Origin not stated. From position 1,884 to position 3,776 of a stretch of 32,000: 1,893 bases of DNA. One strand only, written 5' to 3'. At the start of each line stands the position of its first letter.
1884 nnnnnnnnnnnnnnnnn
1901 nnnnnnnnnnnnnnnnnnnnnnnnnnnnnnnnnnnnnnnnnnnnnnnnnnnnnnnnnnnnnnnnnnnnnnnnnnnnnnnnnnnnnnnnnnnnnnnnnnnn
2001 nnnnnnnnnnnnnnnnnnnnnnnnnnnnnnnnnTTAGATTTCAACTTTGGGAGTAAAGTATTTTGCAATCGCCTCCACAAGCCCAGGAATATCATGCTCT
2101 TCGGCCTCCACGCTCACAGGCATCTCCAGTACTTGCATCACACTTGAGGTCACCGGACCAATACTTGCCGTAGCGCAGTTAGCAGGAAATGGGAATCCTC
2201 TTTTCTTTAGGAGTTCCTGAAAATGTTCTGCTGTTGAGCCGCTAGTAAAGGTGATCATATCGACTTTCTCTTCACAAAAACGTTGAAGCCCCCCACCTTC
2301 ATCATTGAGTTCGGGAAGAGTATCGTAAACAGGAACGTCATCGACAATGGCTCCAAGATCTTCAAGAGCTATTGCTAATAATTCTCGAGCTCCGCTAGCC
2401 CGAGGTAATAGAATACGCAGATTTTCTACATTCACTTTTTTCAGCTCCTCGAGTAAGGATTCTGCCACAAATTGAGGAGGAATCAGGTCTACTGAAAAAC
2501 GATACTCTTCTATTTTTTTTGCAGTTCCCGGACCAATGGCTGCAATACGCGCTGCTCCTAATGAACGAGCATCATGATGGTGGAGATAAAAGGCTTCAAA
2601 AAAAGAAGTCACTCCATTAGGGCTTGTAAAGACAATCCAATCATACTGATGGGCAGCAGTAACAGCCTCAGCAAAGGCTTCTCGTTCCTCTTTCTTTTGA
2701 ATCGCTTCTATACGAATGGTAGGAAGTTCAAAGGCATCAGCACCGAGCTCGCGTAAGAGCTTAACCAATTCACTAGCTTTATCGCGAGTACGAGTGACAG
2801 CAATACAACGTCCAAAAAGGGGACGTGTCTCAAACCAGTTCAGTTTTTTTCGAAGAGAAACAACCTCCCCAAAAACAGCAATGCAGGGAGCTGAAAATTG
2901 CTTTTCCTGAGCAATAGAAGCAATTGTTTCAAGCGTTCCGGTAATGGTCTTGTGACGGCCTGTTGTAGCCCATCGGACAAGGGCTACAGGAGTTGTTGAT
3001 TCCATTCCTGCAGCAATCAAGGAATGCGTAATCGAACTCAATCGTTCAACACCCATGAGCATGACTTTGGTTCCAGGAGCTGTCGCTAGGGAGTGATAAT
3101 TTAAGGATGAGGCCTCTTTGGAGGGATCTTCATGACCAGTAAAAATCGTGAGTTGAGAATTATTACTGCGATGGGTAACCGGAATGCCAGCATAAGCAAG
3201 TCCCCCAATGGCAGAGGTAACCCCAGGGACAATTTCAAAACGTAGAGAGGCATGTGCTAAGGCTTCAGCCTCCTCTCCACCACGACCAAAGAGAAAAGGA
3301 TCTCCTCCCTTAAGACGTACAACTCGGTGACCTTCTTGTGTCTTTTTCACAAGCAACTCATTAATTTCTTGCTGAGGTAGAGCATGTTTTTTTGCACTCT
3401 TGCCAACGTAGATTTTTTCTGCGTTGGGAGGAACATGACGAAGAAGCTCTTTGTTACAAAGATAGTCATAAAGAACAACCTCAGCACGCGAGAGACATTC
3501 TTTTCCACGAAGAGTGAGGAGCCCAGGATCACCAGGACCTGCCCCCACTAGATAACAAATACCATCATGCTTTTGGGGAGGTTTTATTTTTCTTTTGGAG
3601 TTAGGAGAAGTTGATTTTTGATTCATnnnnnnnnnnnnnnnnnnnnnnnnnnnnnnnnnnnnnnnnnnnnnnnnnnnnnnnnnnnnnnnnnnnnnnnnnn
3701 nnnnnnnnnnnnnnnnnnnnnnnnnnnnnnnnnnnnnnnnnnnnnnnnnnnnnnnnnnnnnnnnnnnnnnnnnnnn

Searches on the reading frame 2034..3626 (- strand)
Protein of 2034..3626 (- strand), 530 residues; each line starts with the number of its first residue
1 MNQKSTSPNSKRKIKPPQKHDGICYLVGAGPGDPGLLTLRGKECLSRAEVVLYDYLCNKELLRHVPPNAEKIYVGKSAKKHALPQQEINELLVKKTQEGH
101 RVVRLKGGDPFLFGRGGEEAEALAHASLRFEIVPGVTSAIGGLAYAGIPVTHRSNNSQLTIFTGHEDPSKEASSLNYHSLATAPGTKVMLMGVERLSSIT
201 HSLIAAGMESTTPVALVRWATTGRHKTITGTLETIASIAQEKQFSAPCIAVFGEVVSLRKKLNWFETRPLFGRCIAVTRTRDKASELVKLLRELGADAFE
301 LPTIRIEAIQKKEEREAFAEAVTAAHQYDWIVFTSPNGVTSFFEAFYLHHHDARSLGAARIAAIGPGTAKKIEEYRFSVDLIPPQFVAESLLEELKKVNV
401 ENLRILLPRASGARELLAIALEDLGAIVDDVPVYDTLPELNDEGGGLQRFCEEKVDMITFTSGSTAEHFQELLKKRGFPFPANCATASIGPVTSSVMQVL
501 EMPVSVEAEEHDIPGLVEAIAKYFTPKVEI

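Call 12: search_protein_families(library=ncbifam, proteins=[window:2034-3626:-])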
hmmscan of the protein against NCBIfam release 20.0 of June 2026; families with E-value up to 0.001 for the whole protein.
window:2034-3626:- (530 aa): 36 families (the best 25 are shown)
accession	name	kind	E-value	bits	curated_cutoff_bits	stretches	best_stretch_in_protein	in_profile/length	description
TIGR01469.1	cobA_cysG_Cterm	equivalog_domain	3.3e-89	298.7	185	1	24-259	3-237/238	uroporphyrinogen-III C-methyltransferase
NF004790.0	PRK06136.1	subfamily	3.1e-88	295.6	198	1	22-267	4-248/250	uroporphyrinogen-III C-methyltransferase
NF007922.1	PRK10637.1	equivalog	4.9e-86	289.5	400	1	14-257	209-450/450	siroheme synthase CysG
NF005524.0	PRK07168.1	equivalog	8.4e-86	288.4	603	1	21-364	2-336/474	uroporphyrin-III C-methyltransferase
NF004593.0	PRK05928.4-2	equivalog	1.1e-38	133.1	275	1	273-523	3-242/247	uroporphyrinogen-III synthase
TIGR01465.1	cobM_cbiF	equivalog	1.1e-38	133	259.65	1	25-258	2-229/247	precorrin-4 C(11)-methyltransferase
NF004583.0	PRK05928.1-5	equivalog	1.8e-34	119.3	432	1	270-522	4-247/250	uroporphyrinogen-III synthase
NF012017.0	PRK15473.1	equivalog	3.8e-32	111.6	408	1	24-253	10-233/257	cobalt-precorrin-4 methyltransferase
NF004587.0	PRK05928.2-5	equivalog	7.9e-27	94.3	246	1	274-524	7-241/245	uroporphyrinogen-III synthase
NF004592.0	PRK05928.4-1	equivalog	1.6e-18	67.2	332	1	275-518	4-230/237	uroporphyrinogen-III synthase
NF005411.0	PRK06975.1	equivalog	1.4e-16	60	414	1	275-472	9-214/660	fused uroporphyrinogen-III synthase HemD/membrane protein HemX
NF004585.0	PRK05928.2-2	equivalog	2.3e-16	60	241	1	275-477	5-199/255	uroporphyrinogen-III synthase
NF004586.0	PRK05928.2-4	equivalog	2.3e-15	56.7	401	1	323-496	45-210/240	uroporphyrinogen-III synthase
NF004594.0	PRK05928.4-3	equivalog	5.5e-15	55.4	365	1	277-477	6-186/237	uroporphyrinogen-III synthase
NF005568.0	PRK07239.1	equivalog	4e-14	52.3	273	1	266-506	6-258/381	uroporphyrinogen-III synthase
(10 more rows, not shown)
